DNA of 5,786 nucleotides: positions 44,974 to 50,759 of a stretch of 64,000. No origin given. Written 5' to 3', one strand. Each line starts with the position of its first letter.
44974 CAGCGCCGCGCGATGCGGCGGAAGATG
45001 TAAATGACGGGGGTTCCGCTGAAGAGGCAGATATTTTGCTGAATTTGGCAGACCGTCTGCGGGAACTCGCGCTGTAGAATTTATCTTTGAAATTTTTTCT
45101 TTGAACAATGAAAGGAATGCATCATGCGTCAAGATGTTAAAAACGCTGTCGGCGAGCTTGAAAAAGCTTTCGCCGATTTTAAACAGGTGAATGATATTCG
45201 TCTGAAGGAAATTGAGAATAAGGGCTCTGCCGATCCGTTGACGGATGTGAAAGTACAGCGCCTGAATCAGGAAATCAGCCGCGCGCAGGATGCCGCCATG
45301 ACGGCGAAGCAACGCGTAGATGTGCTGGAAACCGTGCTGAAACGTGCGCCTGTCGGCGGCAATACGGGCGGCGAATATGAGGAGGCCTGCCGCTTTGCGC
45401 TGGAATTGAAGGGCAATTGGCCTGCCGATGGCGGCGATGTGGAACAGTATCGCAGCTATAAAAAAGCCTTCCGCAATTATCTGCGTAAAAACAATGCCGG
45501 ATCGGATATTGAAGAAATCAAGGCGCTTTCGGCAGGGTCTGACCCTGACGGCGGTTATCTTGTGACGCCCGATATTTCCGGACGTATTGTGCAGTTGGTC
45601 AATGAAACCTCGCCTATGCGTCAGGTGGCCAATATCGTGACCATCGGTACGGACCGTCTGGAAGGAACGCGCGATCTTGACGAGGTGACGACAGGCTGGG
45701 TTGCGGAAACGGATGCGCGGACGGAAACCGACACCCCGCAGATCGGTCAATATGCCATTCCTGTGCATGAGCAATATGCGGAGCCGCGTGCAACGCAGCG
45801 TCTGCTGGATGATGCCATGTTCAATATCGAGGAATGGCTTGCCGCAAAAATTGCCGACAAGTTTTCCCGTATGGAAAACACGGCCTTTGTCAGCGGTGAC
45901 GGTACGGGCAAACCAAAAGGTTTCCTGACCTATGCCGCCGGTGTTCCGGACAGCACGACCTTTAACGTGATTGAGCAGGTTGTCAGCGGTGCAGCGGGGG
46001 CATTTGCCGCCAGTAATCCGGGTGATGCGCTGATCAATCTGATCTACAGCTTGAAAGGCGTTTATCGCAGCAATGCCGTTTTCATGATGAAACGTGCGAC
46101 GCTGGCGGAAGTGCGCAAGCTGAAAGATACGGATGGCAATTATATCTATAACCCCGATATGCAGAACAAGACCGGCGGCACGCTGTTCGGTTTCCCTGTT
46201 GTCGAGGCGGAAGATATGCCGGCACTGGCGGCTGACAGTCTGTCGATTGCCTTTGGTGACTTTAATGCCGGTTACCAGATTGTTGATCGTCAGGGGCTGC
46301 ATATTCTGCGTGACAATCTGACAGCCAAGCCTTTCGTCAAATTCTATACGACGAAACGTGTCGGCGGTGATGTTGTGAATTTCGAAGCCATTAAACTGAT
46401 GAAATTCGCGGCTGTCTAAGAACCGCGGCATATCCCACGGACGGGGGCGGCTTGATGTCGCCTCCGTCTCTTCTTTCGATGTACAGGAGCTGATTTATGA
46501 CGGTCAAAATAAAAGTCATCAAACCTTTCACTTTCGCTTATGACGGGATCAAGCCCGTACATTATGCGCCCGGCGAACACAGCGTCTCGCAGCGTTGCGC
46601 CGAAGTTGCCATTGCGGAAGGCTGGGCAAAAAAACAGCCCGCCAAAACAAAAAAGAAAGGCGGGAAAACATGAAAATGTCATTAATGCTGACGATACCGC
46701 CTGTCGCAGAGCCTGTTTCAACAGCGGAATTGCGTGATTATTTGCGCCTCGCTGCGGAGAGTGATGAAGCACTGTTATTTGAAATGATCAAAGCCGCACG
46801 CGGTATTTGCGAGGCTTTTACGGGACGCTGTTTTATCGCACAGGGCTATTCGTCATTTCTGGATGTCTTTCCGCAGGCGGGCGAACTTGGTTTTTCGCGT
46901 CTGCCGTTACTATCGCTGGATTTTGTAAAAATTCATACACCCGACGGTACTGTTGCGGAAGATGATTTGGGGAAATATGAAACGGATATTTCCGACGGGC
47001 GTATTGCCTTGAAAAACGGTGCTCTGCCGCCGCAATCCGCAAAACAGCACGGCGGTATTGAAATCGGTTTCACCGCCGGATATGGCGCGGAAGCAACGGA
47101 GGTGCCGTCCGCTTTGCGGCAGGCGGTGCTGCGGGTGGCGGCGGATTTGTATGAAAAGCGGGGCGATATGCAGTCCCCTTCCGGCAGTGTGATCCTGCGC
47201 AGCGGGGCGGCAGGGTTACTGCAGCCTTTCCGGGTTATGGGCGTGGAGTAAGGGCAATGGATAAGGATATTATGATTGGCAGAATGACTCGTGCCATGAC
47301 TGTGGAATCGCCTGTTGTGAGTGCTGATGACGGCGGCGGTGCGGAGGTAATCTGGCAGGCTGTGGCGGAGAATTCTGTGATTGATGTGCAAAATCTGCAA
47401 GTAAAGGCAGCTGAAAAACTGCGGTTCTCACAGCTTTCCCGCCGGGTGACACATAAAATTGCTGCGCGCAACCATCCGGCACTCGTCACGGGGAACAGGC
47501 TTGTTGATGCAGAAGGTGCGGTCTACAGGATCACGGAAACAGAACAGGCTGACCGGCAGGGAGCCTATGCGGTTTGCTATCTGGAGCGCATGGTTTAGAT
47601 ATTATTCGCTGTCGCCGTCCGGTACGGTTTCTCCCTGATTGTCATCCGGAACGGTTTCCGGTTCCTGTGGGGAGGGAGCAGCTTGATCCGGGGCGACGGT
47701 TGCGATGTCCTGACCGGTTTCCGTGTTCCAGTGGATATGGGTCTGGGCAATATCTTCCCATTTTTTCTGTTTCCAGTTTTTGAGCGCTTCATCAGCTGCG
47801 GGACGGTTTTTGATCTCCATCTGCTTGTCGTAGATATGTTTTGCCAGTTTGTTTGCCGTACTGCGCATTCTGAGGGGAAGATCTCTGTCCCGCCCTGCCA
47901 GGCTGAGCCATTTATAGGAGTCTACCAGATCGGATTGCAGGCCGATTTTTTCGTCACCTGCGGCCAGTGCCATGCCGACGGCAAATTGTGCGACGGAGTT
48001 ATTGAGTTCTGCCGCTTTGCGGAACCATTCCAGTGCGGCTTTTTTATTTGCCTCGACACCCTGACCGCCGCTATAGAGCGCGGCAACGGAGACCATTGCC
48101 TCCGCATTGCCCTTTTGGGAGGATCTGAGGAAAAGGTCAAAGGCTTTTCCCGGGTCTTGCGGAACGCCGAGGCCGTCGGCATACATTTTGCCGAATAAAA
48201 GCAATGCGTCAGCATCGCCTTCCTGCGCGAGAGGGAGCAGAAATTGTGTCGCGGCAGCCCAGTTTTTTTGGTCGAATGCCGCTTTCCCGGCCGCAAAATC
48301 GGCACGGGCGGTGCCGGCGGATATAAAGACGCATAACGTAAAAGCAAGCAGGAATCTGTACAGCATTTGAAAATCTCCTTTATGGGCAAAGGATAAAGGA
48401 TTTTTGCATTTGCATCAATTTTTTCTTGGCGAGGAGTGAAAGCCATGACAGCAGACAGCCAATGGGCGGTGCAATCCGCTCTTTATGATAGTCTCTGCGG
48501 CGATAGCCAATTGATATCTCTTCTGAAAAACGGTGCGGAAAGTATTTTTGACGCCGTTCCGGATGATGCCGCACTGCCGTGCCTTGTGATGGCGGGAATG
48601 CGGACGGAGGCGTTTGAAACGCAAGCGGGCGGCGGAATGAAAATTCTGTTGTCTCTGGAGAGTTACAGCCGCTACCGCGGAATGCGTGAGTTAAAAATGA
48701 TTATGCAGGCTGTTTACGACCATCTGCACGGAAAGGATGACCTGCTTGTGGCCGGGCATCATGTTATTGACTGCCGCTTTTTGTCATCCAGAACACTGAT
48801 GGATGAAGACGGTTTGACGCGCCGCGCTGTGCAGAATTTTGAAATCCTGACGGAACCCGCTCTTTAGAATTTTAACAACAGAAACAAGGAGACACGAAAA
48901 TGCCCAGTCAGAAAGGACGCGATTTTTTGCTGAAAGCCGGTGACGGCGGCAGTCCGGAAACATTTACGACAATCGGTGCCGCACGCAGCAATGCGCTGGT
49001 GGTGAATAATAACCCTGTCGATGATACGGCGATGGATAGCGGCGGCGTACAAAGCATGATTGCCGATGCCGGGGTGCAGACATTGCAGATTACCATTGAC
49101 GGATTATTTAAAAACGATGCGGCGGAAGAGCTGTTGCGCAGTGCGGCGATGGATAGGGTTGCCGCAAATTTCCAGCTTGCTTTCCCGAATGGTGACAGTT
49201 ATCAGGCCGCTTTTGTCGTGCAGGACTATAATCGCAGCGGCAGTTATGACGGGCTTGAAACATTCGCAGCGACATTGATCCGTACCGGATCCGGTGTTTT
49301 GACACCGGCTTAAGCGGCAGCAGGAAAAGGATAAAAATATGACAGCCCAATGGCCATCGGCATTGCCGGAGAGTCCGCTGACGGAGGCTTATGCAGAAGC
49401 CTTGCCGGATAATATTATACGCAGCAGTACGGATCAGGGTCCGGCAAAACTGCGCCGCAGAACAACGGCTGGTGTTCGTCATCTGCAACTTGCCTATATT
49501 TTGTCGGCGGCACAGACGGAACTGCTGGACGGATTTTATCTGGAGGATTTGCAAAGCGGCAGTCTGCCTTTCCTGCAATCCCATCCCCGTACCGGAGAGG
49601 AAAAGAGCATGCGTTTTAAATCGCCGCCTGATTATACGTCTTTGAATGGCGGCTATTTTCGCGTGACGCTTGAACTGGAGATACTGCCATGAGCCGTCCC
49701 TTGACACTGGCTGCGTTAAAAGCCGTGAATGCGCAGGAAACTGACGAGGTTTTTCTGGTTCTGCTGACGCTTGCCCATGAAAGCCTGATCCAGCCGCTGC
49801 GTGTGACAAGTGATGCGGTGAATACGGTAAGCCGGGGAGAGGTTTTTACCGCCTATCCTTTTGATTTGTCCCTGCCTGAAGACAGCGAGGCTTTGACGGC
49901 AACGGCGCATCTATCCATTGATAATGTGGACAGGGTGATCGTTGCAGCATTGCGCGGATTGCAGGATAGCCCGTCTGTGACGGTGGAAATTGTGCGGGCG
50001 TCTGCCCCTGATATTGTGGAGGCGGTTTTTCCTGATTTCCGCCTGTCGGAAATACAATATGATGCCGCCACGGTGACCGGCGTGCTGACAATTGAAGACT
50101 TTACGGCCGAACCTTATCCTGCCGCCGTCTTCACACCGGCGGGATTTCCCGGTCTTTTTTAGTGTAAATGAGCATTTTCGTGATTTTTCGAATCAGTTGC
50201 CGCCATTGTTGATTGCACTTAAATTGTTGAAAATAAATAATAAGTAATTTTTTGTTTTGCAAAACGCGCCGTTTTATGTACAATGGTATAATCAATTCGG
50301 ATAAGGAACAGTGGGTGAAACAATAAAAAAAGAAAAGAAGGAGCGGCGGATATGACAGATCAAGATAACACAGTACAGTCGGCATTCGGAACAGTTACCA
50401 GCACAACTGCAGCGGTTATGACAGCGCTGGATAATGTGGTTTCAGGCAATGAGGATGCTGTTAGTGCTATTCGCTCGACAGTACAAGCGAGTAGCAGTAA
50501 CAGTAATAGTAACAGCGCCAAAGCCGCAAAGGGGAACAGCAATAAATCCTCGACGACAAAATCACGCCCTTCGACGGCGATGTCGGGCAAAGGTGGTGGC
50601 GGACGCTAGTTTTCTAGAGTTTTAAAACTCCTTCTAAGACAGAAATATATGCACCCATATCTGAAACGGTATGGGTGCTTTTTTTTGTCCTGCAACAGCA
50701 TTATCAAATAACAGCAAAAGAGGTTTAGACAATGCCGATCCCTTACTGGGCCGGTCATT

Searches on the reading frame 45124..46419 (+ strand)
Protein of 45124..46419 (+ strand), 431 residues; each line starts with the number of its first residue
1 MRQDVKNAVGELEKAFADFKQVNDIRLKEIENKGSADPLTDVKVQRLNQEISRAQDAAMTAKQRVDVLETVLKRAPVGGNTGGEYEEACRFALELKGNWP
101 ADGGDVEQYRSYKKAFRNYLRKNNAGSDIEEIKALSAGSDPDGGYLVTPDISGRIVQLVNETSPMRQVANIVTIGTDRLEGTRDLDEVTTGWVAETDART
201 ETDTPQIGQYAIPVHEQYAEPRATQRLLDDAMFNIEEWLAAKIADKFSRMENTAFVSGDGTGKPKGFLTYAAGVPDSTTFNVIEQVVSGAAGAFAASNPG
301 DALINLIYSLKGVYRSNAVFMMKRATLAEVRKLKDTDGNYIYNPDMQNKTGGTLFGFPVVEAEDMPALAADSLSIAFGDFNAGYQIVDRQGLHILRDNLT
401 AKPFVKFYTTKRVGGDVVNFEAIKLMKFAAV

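Call 7: search_protein_families(library=pfam, proteins=[window:45124-46419:+], max_evalue=0.01)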
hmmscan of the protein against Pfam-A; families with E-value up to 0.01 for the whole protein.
window:45124-46419:+ (431 aa): 1 family
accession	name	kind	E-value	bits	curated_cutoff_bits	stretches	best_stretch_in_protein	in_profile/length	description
PF05065.19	Phage_capsid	-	2.3e-89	299.9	24.2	1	143-428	1-280/280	Phage capsid family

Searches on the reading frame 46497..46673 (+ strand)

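Call 35: search_protein_families(library=phrogs, proteins=[window:46497-46673:+], max_evalue=0.01)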
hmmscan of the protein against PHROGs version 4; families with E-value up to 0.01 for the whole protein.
window:46497-46673:+ (58 aa): 1 family
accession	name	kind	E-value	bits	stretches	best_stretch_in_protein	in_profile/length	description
phrog_4926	-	unknown function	0.00047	21.7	1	3-51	2-48/75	-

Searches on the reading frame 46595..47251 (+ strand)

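Call 7: search_protein_families(library=pfam, proteins=[window:46595-47251:+], max_evalue=0.01)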
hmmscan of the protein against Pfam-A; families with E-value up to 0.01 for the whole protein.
window:46595-47251:+ (218 aa): 1 family
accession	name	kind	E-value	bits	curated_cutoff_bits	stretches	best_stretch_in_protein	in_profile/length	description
PF05135.19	Phage_connect_1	-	4.2e-05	24.3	21.2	0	161-194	41-75/101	Phage gp6-like head-tail connector protein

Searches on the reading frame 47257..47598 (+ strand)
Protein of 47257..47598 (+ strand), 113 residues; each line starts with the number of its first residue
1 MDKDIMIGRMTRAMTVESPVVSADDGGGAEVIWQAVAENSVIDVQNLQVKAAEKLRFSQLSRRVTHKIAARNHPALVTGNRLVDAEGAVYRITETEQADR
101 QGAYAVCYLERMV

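Call 7: search_protein_families(library=pfam, proteins=[window:47257-47598:+], max_evalue=0.01)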
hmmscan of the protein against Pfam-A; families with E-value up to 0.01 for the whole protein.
window:47257-47598:+ (113 aa): 1 family
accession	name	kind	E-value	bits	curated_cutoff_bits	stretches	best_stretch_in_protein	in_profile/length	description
PF05521.18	Phage_HCP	-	2.2e-07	31.8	25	1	6-107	2-101/106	Phage head completion protein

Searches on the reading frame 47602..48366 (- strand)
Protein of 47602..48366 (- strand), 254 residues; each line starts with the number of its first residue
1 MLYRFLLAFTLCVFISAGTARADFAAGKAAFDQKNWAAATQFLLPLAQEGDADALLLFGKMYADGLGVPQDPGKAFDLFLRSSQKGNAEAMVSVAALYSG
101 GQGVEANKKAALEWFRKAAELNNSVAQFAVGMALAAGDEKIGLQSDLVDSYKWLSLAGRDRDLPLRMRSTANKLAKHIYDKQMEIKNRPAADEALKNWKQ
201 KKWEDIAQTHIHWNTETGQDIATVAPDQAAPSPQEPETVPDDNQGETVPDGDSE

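Call 7: search_protein_families(library=pfam, proteins=[window:47602-48366:-], max_evalue=0.01)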
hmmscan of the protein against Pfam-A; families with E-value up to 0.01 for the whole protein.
window:47602-48366:- (254 aa): 1 family
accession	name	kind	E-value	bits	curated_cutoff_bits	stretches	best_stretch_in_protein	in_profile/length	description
PF08238.18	Sel1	-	2.1e-18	66.5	30.7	2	88-123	1-36/36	Sel1 repeat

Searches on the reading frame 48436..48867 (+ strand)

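Call 3: search_protein_families(library=pfam, proteins=[window:48436-48867:+], max_evalue=1)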
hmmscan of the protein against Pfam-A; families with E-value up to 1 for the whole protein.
window:48436-48867:+ (143 aa): 1 family
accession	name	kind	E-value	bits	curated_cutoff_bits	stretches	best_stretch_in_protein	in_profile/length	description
PF11367.14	Tail_completion_gp17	-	5.2e-19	69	24.5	1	15-140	2-124/124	Tail completion protein gp17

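Call 4: search_protein_families(library=phrogs, proteins=[window:48436-48867:+], max_evalue=1)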
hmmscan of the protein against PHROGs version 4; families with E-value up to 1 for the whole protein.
window:48436-48867:+ (143 aa): 2 families
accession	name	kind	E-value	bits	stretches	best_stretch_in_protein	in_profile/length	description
phrog_176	-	connector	5.6e-13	50.1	1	4-139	1-130/131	tail terminator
phrog_2595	-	connector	0.0048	17.8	1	84-141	82-140/143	head-tail connector protein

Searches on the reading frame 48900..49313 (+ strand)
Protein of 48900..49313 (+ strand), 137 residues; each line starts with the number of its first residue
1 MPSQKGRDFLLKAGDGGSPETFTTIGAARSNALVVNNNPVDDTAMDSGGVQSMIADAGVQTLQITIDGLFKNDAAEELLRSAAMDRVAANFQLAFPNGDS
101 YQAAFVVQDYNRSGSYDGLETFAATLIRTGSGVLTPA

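Call 3: search_protein_families(library=pfam, proteins=[window:48900-49313:+], max_evalue=1)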
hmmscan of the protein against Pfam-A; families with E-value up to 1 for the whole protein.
window:48900-49313:+ (137 aa): 1 family
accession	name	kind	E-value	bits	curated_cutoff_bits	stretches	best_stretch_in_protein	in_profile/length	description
PF06199.17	Phage_tail_2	-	1.1e-24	87.4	23.8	1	4-130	2-128/132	Phage tail tube protein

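Call 4: search_protein_families(library=phrogs, proteins=[window:48900-49313:+], max_evalue=1)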
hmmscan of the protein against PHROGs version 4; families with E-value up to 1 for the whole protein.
window:48900-49313:+ (137 aa): 5 families
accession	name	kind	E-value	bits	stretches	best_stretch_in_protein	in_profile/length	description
phrog_1407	-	tail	1.1e-19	72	1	1-131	23-160/258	major tail protein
phrog_158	-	tail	3.9e-05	24.2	1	38-136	58-160/376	major tail protein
phrog_3884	-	tail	0.011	16.6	1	12-130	19-148/162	major tail protein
phrog_41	-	tail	0.022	15.4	1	37-132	51-148/245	major tail protein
phrog_38203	-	unknown function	0.064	14.3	1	45-110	8-72/144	-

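Call 28: search_solved_structures(query=window:48900-49313:+, max_evalue=0.01)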
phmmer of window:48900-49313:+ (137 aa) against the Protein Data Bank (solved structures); distinct sequences matched with E-value up to 0.01: 1.
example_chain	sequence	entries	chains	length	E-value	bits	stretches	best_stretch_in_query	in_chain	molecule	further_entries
6tba_5A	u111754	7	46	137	9.3e-12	48.5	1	1-130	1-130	Phage major tail protein, TP901-1 family | Tail tube protein Rcc01691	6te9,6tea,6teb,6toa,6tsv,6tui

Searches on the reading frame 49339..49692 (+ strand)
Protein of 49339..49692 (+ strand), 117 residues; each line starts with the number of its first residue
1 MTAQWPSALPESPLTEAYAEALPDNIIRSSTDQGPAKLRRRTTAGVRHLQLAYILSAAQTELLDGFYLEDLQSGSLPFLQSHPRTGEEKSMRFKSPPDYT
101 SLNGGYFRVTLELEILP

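Call 3: search_protein_families(library=pfam, proteins=[window:49339-49692:+], max_evalue=1)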
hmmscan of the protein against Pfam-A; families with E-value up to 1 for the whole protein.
window:49339-49692:+ (117 aa): 0 families

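Call 4: search_protein_families(library=phrogs, proteins=[window:49339-49692:+], max_evalue=1)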
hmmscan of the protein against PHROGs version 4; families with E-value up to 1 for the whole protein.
window:49339-49692:+ (117 aa): 1 family
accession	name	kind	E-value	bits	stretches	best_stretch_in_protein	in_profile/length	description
phrog_384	-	head and packaging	9.8e-22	78.8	1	2-116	129-248/393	virion structural protein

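Call 30: search_solved_structures(query=window:49339-49692:+, max_evalue=1)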
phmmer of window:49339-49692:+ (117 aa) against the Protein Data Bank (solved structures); distinct sequences matched with E-value up to 1: 0.

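Call 82: search_protein_families(library=ncbifam, proteins=[window:49339-49692:+], max_evalue=0.1)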
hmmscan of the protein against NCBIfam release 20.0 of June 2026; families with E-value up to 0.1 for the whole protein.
window:49339-49692:+ (117 aa): 0 families

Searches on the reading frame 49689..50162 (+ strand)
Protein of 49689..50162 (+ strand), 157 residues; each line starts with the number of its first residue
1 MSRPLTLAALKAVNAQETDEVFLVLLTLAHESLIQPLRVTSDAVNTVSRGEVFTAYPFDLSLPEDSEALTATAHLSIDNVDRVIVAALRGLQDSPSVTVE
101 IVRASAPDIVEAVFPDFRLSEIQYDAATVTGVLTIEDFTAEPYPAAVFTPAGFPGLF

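Call 3: search_protein_families(library=pfam, proteins=[window:49689-50162:+], max_evalue=1)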
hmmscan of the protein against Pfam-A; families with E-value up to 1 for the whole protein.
window:49689-50162:+ (157 aa): 1 family
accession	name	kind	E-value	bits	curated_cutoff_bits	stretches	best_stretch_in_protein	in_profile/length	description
PF08875.16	DUF1833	-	1.1e-16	61.2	21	1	9-146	2-148/150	Domain of unknown function (DUF1833)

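Call 4: search_protein_families(library=phrogs, proteins=[window:49689-50162:+], max_evalue=1)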
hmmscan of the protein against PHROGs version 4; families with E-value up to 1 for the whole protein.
window:49689-50162:+ (157 aa): 2 families
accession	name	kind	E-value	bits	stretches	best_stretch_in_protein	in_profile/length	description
phrog_396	-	tail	8.2e-24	85.2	1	9-157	5-162/164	minor tail protein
phrog_21123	-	unknown function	0.13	13.5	1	99-137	12-51/60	-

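Call 31: search_solved_structures(query=window:49689-50162:+, max_evalue=1)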
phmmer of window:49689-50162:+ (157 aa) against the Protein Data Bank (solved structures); distinct sequences matched with E-value up to 1: 1.
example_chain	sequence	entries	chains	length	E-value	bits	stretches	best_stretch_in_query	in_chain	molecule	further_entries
5uju_A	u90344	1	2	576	0.44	13.9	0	50-113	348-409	NAD-dependent aldehyde dehydrogenase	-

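Call 78: search_dna_similar(query=window:49689-50162:+, collection=phages, mode=protein, max_evalue=0.001, max_rows=12)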
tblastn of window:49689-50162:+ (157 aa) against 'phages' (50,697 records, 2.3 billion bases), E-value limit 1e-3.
Records with a match: 33; places in all: 33; records where one place covers at least 80% of the query: 29.
Best place of each record, by identity: <60% 33.
By first word of the organism name: Stenotrophomonas 9; Rhodobacter 5; Rhodovulum 4; Rhizobium 2; Bradyrhizobium 2; Nitrincola 2; Burkholderia 2; Xanthomonas 2; Curvibacter 1; Microcystis 1; and 3 more.
By host as written in the record: Stenotrophomonas maltophilia 7; Rhodovulum sp. P5 2; Rhodobacter sp. E32 2; Rhodovulum sp. P122A 2; Nitrincola sp. M3-16 2; Rhodobacter capsulatus SB1003 2; - 2; Burkholderia cepacia 2; and 12 more.
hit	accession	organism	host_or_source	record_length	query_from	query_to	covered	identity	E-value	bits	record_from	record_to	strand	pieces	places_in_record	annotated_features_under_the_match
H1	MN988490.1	Rhizobium phage RHph_Y3_1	Rhizobium phaseoli Y3_1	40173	1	157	100%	38.9%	3e-27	111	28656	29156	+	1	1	DUF1833 domain-containing protein | hypothetical protein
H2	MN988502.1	Rhizobium phage RHph_Y3_56_1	Rhizobium phaseoli Y3_56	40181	1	157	100%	38.9%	3e-27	111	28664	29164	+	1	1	DUF1833 domain-containing protein | hypothetical protein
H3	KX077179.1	Rhodovulum phage vB_RhkS_P1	Rhodovulum sp. P5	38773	1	157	100%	38.6%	2e-25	106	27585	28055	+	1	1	hypothetical protein (x2)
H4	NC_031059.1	Rhodovulum phage vB_RhkS_P1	Rhodovulum sp. P5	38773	1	157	100%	38.6%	2e-25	106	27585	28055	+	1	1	minor tail protein | virion structural protein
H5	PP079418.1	Stenotrophomonas phage SOVA965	Stenotrophomonas maltophilia 1640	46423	1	157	100%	37.1%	3e-21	94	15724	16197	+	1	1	tail tip protein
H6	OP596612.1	Bradyrhizobium phage ppBdUSDA122-1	Bradyrhizobium diazoefficiens USDA 122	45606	3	157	99%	36.4%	3e-24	102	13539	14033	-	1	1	DUF1833 family protein | hypothetical protein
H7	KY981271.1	Curvibacter phage P26059A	Curvibacter sp. IMCC26059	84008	8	157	96%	36.6%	2e-22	98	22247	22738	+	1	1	hypothetical protein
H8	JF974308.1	Rhodobacter phage RC1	Rhodobacter sp. E32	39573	1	157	100%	31.8%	3e-12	69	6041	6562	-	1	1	hypothetical protein (x2)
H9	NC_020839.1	Rhodobacter phage RC1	Rhodobacter sp. E32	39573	1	157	100%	31.8%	3e-12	69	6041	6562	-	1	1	minor tail protein | virion structural protein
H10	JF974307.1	Rhodovulum phage RS1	Rhodovulum sp. P122A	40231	1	157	100%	31.8%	3e-12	69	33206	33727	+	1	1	hypothetical protein (x2)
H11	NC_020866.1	Rhodovulum phage RS1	Rhodovulum sp. P122A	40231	1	157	100%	31.8%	3e-12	69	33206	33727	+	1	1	minor tail protein | virion structural protein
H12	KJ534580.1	Nitrincola phage 1M3-16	Nitrincola sp. M3-16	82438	15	157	91%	34.9%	2e-17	84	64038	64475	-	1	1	hypothetical protein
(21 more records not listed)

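Call 79: get_annotated_region(hit=H4, flank=9000)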
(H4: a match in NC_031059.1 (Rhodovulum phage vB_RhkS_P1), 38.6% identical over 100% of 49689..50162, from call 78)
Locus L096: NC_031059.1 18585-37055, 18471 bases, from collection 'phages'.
description: Rhodovulum phage vB_RhkS_P1, complete genome.
organism: Rhodovulum phage vB_RhkS_P1 (NCBI taxid 1873452)
taxonomy: Viruses; Duplodnaviria; Heunggongvirae; Uroviricota; Caudoviricetes
host: Rhodovulum sp. P5; source: seawater at depth of 25 m; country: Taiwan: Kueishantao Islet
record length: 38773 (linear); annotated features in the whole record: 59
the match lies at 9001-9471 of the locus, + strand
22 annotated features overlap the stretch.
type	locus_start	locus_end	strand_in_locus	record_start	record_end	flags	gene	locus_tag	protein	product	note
CDS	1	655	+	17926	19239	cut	-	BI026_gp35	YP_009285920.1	minor head protein and DNA pilot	(Mu-like) virion morphogenesis protein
CDS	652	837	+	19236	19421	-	-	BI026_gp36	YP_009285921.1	hypothetical protein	-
CDS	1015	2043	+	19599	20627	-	-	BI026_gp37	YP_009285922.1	head maturation protease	Mu-like prophage I protein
CDS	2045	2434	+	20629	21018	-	-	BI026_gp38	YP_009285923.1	virion structural protein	-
CDS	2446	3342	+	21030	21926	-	-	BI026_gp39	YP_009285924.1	major head protein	-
CDS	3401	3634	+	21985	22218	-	-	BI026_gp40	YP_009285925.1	hypothetical protein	-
CDS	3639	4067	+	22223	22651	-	-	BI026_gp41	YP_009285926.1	head-tail adaptor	-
CDS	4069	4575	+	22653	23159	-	-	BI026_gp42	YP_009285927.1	tail completion or Neck1 protein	-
CDS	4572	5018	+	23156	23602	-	-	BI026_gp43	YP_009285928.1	hypothetical protein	-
CDS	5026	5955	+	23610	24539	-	-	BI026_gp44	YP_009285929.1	hypothetical protein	-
CDS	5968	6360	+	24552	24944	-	-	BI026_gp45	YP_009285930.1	tail length tape measure protein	-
CDS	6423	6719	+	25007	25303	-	-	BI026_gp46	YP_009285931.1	hypothetical protein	-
CDS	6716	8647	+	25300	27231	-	-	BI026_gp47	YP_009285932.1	tail length tape measure protein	-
CDS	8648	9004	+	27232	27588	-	-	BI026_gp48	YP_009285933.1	virion structural protein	-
CDS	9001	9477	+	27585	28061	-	-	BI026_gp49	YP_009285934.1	minor tail protein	-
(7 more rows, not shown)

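Call 82: search_protein_families(library=ncbifam, proteins=[window:49689-50162:+], max_evalue=0.1)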
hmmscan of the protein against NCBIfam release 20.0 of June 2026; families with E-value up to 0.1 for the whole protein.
window:49689-50162:+ (157 aa): 0 families

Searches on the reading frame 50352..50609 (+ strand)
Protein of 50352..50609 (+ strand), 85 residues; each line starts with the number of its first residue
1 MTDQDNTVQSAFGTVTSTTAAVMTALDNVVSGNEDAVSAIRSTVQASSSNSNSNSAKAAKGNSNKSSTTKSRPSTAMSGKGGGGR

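Call 3: search_protein_families(library=pfam, proteins=[window:50352-50609:+], max_evalue=1)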
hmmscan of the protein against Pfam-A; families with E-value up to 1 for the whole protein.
window:50352-50609:+ (85 aa): 1 family
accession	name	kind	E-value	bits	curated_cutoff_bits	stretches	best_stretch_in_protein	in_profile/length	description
PF21300.2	LbR_Ice_bind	-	0.013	16.1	30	1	4-68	19-83/97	Grass antifreeze beta roll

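Call 4: search_protein_families(library=phrogs, proteins=[window:50352-50609:+], max_evalue=1)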
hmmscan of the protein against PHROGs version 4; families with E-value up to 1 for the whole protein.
window:50352-50609:+ (85 aa): 0 families
